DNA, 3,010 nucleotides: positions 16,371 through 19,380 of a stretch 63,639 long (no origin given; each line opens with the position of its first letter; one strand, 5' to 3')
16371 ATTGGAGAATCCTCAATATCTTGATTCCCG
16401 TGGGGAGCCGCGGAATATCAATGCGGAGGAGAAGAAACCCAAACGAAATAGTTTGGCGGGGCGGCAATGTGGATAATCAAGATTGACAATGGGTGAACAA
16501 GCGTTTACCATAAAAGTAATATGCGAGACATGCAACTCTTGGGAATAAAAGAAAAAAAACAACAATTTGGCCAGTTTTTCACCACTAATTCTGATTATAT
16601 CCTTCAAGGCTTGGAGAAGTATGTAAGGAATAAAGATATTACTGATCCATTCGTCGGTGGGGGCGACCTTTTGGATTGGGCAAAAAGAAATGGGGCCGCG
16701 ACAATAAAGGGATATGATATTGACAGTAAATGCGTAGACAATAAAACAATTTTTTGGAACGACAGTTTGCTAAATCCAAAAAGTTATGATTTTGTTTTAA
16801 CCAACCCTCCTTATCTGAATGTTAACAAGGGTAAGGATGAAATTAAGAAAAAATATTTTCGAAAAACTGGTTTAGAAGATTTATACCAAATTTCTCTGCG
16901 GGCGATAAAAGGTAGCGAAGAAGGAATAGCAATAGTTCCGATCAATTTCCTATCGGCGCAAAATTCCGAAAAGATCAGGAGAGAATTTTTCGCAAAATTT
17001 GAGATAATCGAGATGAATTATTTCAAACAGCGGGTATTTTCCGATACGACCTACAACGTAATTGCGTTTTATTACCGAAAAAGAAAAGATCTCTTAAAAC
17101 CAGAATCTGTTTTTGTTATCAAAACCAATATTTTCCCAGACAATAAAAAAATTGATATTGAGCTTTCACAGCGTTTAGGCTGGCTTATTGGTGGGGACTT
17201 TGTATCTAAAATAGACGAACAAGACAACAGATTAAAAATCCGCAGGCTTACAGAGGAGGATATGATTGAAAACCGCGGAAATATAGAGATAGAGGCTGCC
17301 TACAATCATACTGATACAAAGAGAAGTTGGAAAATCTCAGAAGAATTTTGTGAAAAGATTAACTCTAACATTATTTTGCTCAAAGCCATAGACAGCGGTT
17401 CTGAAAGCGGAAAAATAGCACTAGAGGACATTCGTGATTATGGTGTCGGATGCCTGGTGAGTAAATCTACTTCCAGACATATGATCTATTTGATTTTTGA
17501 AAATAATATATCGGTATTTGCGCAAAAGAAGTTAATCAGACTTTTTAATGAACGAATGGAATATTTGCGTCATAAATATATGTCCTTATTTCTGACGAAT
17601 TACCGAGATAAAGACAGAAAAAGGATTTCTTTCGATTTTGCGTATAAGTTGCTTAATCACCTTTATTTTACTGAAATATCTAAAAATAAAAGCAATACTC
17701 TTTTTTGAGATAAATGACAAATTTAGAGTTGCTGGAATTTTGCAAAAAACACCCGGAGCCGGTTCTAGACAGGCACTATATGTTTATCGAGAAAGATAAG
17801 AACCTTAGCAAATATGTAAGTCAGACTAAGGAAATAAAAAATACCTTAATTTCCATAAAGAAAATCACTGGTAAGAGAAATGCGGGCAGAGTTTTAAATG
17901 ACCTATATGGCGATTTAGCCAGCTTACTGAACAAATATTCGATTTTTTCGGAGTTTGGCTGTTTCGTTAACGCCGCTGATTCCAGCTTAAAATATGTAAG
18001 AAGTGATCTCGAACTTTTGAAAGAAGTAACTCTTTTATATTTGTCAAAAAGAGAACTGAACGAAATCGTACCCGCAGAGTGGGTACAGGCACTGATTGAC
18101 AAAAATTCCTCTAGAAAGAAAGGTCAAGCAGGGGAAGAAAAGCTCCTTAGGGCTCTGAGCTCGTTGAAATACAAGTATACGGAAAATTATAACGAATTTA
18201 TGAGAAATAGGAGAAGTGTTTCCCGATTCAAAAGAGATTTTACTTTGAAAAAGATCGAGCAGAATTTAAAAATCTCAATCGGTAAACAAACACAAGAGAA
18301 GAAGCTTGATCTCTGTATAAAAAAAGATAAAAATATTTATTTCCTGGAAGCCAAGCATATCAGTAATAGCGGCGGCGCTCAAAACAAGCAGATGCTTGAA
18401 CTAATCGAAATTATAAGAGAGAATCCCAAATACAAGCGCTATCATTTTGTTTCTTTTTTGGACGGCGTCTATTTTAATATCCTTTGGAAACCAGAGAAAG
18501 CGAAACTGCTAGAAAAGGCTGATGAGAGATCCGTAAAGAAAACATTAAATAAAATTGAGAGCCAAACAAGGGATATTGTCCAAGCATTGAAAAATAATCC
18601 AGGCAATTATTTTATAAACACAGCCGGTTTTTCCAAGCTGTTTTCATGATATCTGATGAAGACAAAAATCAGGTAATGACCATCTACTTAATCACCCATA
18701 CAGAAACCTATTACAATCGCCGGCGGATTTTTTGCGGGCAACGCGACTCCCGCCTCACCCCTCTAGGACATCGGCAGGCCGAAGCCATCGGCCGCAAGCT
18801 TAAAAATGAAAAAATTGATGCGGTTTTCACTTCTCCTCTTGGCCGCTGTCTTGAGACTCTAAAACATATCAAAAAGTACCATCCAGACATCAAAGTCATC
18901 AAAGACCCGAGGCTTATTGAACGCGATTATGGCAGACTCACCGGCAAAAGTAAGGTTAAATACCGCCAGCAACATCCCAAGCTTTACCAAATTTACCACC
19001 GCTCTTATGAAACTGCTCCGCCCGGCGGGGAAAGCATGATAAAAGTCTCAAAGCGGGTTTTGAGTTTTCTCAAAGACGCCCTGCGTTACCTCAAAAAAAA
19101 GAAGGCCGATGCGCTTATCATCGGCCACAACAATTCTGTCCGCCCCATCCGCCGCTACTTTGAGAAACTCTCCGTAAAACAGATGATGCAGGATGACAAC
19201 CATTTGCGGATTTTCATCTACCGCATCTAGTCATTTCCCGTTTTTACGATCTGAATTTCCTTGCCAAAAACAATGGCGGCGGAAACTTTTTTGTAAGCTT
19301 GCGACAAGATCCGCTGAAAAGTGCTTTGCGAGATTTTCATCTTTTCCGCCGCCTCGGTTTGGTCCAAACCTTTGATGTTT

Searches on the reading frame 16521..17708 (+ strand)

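Call 6: search_protein_families(library=pfam, proteins=[window:16521-17708:+], max_evalue=0.001)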
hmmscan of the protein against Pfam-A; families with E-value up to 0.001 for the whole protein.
window:16521-17708:+ (395 aa): 2 families
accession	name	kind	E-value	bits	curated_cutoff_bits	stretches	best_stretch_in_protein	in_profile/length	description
PF07669.17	Eco57I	-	3.3e-08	34.3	25.3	1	65-173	52-171/171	Eco57I restriction-modification methylase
PF02384.22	N6_Mtase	-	1.2e-05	25.3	20.4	1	74-207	106-252/311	N-6 DNA Methylase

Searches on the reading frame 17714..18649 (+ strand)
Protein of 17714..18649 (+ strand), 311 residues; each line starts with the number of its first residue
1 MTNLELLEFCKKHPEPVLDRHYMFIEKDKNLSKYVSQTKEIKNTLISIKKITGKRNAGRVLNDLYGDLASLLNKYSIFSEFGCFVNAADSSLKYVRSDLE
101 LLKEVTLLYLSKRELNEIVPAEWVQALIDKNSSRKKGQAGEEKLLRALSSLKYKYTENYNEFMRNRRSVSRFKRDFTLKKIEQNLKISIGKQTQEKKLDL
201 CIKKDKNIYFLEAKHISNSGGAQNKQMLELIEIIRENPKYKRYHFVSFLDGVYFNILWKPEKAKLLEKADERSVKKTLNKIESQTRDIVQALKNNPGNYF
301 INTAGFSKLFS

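Call 6: search_protein_families(library=pfam, proteins=[window:17714-18649:+], max_evalue=0.001)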
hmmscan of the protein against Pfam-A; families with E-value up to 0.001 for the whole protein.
window:17714-18649:+ (311 aa): 2 families
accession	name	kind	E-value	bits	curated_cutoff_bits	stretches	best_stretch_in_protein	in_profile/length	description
PF04556.18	DpnII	-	1.1e-08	35.2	23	1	165-283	159-273/278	DpnII restriction endonuclease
PF06300.18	Tsp45I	-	0.00015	21.8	25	1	191-254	167-229/260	Tsp45I type II restriction enzyme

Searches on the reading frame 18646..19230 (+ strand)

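Call 6: search_protein_families(library=pfam, proteins=[window:18646-19230:+], max_evalue=0.001)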
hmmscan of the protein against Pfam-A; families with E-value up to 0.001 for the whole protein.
window:18646-19230:+ (194 aa): 1 family
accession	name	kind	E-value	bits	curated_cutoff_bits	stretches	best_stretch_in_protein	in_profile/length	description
PF00300.27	His_Phos_1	-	5.3e-40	137.6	21.7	1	13-180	1-166/194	Histidine phosphatase superfamily (branch 1)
